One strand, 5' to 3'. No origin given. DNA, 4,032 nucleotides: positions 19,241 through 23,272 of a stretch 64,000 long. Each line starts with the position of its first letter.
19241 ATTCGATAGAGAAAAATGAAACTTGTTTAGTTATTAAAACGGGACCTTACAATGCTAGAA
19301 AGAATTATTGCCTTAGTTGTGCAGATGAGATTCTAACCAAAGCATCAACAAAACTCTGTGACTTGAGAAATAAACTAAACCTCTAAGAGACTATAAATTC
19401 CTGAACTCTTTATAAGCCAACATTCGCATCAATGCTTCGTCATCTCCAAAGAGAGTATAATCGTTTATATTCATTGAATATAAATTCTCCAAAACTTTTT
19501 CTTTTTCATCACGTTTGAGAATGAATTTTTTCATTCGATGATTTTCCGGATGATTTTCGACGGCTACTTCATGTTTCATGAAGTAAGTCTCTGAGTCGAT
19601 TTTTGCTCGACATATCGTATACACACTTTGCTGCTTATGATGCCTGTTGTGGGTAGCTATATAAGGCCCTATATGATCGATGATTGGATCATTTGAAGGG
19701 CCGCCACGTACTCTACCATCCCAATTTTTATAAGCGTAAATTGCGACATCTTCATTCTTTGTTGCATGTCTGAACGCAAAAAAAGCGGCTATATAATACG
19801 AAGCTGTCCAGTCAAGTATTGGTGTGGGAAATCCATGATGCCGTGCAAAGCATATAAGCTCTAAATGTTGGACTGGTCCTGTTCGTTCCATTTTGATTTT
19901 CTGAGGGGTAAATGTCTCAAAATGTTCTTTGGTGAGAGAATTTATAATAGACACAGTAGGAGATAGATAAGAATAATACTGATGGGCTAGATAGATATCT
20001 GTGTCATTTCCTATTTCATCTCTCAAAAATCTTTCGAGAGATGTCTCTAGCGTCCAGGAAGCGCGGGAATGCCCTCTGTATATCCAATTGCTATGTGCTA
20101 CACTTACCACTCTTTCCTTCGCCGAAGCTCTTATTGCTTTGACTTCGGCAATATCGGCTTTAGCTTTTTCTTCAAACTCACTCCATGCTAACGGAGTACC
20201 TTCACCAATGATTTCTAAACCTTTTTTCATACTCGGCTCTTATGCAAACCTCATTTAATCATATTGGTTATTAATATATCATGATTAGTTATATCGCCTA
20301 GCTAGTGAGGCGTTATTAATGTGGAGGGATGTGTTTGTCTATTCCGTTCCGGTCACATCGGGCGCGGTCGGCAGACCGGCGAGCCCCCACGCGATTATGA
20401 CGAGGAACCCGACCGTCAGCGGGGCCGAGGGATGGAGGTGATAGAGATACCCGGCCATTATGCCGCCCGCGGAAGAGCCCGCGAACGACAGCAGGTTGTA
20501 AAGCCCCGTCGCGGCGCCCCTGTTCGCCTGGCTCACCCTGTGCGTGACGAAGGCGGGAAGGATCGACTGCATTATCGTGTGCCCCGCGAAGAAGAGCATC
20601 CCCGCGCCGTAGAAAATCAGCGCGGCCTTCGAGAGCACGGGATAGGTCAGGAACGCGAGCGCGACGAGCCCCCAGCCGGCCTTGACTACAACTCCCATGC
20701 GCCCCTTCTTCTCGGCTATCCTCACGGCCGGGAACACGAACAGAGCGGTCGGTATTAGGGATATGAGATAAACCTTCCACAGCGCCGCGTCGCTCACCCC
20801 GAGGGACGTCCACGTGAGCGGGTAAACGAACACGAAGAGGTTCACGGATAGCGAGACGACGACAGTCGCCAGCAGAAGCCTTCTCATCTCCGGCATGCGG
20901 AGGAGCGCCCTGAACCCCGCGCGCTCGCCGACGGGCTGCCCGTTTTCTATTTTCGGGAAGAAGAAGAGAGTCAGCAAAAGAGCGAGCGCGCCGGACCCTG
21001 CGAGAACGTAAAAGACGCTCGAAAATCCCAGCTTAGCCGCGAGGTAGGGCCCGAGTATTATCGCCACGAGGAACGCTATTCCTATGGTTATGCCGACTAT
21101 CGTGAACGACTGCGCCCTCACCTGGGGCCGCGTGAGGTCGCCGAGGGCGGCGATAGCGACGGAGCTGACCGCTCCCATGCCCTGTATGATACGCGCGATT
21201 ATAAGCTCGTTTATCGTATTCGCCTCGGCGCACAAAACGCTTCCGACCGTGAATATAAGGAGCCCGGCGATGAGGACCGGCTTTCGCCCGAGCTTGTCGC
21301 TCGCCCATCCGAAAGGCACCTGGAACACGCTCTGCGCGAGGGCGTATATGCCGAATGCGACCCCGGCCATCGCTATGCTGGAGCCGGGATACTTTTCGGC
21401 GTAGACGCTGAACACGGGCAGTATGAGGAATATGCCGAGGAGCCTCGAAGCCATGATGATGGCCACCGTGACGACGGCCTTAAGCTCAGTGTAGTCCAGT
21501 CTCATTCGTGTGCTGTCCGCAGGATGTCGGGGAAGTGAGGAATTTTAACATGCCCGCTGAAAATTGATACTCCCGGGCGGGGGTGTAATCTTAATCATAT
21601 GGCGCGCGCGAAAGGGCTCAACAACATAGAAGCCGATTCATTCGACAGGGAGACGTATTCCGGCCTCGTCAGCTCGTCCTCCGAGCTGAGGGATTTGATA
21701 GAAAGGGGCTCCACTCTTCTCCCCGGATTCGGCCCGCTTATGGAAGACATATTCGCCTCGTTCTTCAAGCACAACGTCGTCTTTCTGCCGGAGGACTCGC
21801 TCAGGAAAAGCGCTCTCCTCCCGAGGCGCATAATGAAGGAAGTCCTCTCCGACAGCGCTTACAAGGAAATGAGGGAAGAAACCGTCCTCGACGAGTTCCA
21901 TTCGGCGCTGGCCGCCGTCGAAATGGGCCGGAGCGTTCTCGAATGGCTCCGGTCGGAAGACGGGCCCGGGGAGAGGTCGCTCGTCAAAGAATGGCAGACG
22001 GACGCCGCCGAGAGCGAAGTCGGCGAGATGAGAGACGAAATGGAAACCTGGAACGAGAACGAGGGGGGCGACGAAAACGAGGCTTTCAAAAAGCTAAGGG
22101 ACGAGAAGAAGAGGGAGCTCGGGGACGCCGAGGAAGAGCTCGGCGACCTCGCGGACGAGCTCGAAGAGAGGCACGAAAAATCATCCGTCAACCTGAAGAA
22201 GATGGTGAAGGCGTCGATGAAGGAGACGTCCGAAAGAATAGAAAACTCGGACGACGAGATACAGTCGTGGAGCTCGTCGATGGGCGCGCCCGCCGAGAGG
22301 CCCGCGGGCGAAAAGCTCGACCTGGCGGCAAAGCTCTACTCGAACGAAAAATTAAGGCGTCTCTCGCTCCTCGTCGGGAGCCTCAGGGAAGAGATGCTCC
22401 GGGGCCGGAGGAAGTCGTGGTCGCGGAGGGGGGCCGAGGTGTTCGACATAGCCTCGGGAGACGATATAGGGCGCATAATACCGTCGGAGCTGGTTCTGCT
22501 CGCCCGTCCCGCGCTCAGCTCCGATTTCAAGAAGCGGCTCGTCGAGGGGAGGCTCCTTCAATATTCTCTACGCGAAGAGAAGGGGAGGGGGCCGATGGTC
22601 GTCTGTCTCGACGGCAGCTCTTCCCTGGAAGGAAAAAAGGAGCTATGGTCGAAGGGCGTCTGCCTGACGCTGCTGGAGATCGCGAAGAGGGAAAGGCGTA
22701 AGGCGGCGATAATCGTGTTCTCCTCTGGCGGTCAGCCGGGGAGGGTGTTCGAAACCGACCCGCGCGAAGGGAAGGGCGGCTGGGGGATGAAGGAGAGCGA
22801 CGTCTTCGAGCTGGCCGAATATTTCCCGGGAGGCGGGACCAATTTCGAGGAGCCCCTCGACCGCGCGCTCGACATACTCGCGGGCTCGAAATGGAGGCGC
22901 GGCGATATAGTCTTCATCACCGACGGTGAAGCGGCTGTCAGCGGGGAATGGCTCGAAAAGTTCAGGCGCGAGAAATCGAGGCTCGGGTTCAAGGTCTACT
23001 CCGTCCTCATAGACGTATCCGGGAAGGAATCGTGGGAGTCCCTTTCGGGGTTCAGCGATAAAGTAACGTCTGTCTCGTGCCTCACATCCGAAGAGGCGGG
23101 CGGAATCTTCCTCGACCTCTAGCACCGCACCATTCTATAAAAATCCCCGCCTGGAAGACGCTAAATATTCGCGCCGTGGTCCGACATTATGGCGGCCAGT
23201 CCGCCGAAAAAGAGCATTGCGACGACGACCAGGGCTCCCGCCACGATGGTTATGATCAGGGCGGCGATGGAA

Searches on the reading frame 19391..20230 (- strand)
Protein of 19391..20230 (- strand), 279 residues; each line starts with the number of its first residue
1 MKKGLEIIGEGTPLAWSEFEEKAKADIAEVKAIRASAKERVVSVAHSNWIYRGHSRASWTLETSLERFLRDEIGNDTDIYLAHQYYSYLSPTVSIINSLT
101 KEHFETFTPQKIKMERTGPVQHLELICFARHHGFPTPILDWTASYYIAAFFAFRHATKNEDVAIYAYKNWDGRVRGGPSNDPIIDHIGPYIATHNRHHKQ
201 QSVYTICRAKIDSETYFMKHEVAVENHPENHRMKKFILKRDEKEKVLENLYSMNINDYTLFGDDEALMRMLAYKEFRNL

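Call 3: search_protein_families(library=pfam, proteins=[window:19391-20230:-], max_evalue=0.1)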
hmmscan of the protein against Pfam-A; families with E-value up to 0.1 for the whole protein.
window:19391-20230:- (279 aa): 1 family
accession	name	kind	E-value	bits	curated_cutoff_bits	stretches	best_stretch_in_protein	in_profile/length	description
PF08867.16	FRG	-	5e-20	72.7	25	1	48-159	2-92/94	FRG domain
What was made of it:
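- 19391..20230 (-): FRG-domain gene, a PADLOC candidate single-gene system (PDC-S15). It is convergent to the pair and shares the islet, but is not a conserved partner. Pfam FRG 5e-20 (call 3).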

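Call 4: search_protein_families(library=padloc, proteins=[window:19391-20230:-], max_evalue=0.1)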
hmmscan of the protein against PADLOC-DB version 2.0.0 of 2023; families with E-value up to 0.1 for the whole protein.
window:19391-20230:- (279 aa): 13 families
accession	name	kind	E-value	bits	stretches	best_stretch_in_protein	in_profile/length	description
PDLC04937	PDC-S15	-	4.2e-41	139.3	1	16-269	20-242/254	-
PDLC04938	PDC-S15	-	1.8e-27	94.5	1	44-274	60-269/276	-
PDLC04931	PDC-S15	-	6.7e-25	86.4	1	42-263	58-260/282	-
PDLC04940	PDC-S15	-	1.3e-24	85.3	1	37-263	45-255/280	-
PDLC04934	PDC-S15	-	9.7e-16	55.8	1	42-263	54-274/416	-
PDLC04933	PDC-S15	-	4e-14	50.8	2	27-169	9-125/286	-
PDLC04936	PDC-S15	-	1e-12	46.1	2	43-171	39-143/300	-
PDLC04932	PDC-S15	-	6.7e-11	40.1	1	43-161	37-148/324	-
PDLC04929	PDC-S15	-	2.1e-10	39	1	93-161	62-130/308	-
PDLC04926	PDC-S15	-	4.2e-10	37.1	2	43-181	28-145/300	-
PDLC04927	PDC-S15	-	1.1e-07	29.1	2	222-273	249-300/422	-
PDLC04928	PDC-S15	-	3.6e-05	21.9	1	48-80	57-88/174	-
PDLC04935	PDC-S15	-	0.00026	18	1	124-164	194-238/535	-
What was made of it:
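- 19391..20230 (-): PDC-S15 4.2e-41 (call 4).
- On PADLOC PDC-S15 (FRG), neighbour gene only: 4.2e-41, aa 16-269 against profile positions 20-242 of 254 (call 4).
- Checked: The FRG gene 19391-20230 (-) is real (Pfam FRG 5e-20; PADLOC PDC-S15 4.2e-41; calls 3, 4).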

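Call 16: search_protein_families(library=ncbifam, proteins=[window:19391-20230:-], max_evalue=0.1)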
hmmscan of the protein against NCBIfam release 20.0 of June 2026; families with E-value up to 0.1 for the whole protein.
window:19391-20230:- (279 aa): 0 families

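Call 18: search_protein_families(library=phrogs, proteins=[window:19391-20230:-], max_evalue=0.01)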
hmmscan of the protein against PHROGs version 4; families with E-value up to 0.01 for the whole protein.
window:19391-20230:- (279 aa): 2 families
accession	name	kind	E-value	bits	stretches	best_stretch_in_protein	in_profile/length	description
phrog_4962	-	unknown function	3.1e-22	80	1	43-270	191-449/467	-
phrog_24967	-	unknown function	3e-06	27.7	1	123-163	95-135/385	-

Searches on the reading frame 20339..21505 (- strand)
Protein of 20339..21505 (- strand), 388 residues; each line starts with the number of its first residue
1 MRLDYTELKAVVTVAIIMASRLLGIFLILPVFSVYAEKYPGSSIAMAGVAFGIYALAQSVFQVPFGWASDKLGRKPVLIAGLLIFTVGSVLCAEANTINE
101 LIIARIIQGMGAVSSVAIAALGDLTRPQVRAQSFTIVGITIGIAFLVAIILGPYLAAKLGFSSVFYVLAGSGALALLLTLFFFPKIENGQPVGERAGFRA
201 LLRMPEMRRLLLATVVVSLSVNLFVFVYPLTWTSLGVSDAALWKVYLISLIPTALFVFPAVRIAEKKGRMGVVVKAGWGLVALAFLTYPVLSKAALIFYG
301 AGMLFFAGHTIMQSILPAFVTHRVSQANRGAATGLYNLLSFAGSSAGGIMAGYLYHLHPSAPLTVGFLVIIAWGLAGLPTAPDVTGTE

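Call 57: search_protein_families(library=pfam, proteins=[window:20339-21505:-], max_evalue=0.001)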
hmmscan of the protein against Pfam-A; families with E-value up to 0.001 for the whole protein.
window:20339-21505:- (388 aa): 3 families
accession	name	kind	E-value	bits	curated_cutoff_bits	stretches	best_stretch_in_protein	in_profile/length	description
PF07690.21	MFS_1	-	1e-41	143.4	33.4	1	15-347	2-346/347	Major Facilitator Superfamily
PF00083.30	Sugar_tr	-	9.5e-10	38.4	22.3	1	45-183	46-191/452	Sugar (and other) transporter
PF06609.19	TRI12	-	2.8e-05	23.2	23.2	1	52-219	85-253/599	Fungal trichothecene efflux pump (TRI12)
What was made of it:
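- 20340..20396 (.): Right copy of the 57-nt direct repeat (attR-like). It is the true 3' end of the MFS transporter gene 20339-21505 (-). MFS_1 1e-41 (call 57).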

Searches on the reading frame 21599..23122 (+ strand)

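Call 57: search_protein_families(library=pfam, proteins=[window:21599-23122:+], max_evalue=0.001)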
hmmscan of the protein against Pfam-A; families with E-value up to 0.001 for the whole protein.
window:21599-23122:+ (507 aa): 1 family
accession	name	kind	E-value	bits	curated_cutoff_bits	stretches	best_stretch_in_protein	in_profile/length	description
PF13519.12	VWA_2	-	2.6e-06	28.5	27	1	333-444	1-107/107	von Willebrand factor type A domain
